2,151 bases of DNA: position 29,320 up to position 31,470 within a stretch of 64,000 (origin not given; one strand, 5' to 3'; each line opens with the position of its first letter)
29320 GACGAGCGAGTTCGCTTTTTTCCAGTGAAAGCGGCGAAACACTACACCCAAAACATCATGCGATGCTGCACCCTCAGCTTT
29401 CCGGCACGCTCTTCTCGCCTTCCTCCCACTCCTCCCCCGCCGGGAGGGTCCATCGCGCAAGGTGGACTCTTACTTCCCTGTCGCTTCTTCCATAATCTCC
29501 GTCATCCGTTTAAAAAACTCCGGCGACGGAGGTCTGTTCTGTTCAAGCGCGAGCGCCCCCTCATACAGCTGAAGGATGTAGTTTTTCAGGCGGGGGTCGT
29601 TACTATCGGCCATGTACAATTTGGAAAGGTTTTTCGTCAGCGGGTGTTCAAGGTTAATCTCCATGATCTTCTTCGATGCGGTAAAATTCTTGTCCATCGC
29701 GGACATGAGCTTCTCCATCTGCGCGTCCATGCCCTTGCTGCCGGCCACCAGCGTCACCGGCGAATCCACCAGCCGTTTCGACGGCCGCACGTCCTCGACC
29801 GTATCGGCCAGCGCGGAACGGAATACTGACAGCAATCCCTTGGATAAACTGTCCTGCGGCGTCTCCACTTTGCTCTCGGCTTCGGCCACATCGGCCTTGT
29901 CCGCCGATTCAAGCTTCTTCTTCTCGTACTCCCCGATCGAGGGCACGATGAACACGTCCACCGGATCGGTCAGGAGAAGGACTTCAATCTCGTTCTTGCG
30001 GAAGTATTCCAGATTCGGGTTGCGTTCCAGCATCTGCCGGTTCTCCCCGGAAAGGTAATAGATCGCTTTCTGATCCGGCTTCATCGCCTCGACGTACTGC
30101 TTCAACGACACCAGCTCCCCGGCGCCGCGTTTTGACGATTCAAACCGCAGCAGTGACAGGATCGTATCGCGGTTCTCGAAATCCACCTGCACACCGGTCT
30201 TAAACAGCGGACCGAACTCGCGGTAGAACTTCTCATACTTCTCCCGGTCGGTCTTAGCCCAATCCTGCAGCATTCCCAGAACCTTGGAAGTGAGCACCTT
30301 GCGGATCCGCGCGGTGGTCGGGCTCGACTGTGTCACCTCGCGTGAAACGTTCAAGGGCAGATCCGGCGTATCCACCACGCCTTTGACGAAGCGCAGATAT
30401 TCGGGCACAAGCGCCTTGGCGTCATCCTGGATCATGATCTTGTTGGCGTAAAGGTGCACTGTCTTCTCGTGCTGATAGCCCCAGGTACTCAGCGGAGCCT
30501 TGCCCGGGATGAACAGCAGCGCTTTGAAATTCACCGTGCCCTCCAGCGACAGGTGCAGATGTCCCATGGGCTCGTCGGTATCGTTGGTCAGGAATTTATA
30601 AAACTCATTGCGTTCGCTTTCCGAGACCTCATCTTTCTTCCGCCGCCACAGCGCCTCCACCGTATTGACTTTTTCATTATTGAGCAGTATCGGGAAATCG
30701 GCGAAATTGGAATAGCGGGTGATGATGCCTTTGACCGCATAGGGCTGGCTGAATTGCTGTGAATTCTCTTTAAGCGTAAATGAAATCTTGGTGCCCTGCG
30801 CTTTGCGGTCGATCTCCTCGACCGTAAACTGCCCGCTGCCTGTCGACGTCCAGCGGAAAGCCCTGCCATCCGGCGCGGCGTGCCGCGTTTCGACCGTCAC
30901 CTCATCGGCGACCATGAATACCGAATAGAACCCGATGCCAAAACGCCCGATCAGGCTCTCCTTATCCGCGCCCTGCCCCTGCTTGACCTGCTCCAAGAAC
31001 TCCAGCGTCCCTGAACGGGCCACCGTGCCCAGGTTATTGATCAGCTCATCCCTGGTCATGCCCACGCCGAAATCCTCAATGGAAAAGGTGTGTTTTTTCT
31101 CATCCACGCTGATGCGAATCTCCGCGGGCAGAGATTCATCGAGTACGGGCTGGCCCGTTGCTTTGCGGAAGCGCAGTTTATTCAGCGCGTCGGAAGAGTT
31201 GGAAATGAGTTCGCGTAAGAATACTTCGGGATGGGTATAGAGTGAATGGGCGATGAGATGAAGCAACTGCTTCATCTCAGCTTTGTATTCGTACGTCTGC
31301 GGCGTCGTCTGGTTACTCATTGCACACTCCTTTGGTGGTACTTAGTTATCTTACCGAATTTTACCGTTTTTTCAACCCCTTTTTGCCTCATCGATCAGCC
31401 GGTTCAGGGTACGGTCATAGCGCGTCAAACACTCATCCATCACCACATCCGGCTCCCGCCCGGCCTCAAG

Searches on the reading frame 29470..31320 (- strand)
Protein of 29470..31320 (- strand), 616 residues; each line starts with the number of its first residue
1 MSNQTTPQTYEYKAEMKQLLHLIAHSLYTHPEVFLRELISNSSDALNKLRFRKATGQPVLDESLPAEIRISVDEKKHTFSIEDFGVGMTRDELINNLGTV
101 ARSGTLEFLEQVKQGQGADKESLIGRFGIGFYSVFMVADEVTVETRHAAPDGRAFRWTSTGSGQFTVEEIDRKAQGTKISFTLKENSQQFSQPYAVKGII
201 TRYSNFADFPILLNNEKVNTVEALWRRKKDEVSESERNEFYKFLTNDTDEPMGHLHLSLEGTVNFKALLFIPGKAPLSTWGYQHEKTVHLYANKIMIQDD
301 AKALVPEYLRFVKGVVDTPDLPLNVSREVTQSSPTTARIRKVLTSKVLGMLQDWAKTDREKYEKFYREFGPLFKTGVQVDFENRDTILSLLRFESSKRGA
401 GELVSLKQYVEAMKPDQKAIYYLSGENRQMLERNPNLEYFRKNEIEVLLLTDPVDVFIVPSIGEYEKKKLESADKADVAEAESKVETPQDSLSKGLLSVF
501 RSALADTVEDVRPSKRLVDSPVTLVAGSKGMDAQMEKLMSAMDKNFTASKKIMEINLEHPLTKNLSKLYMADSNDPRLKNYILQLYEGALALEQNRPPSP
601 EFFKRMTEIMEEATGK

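Call 34: search_protein_families(library=pfam, proteins=[window:29470-31320:-], max_evalue=0.00001)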
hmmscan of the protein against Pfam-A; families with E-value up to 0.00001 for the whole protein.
window:29470-31320:- (616 aa): 2 families
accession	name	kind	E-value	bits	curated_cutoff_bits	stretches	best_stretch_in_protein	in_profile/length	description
PF00183.23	HSP90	-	1.8e-112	377.4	24.4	1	215-591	79-466/518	Hsp90 protein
PF13589.12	HATPase_c_3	-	3.3e-11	43.8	25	1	31-148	3-95/137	Histidine kinase-, DNA gyrase B-, and HSP90-like ATPase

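Call 37: find_homologous_proteins(query=window:29470-31320:-, max_evalue=1e-50)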
Query window:29470-31320:- (616 aa): 8000 proteins with E <= 1e-50 among 8000 candidates; the best 120 are listed.
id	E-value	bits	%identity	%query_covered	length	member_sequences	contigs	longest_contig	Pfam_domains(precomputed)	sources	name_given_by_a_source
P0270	2.8e-254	863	62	99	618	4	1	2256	PF02518.32,PF00183.24,PF13589.13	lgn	-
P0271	1.1e-252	858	62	100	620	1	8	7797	PF00183.24,PF13589.13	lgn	-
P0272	3.0e-252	856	62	100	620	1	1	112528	PF02518.32,PF00183.24,PF13589.13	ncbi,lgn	-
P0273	3.9e-251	853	62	100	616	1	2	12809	PF02518.32,PF00183.24,PF13589.13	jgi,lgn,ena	-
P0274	6.2e-251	852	62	99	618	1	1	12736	PF02518.32,PF00183.24,PF13589.13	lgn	-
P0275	6.9e-251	852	62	100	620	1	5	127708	PF00183.24,PF13589.13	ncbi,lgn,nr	ncbi:molecular chaperone HtpG [candidate division KSB1 bacterium]|nr:MAG: molecular chaperone HtpG [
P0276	6.9e-251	852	62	100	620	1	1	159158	PF00183.24,PF13589.13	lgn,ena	-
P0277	1.2e-250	851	62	100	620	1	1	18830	PF00183.24,PF13589.13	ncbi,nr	ncbi:molecular chaperone HtpG [candidate division KSB1 bacterium]|nr:molecular chaperone HtpG [candi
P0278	1.2e-250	851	62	100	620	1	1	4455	PF00183.24,PF13589.13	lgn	-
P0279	1.6e-250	851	63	99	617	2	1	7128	PF02518.32,PF00183.24,PF13589.13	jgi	-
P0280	2.9e-250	850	62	100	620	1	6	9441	PF00183.24,PF13589.13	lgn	-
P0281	3.2e-250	850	62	100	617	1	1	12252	PF02518.32,PF00183.24,PF13589.13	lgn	-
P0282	3.6e-250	849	62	100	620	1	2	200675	PF00183.24,PF13589.13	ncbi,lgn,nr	ncbi:molecular chaperone HtpG [bacterium]|nr:molecular chaperone HtpG [bacterium] RIK55530.1 MAG: mo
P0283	3.7e-250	849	62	100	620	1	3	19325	PF00183.24,PF13589.13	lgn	-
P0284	5.2e-250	849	61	98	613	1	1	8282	PF02518.32,PF00183.24,PF13589.13,PF25794.2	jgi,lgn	-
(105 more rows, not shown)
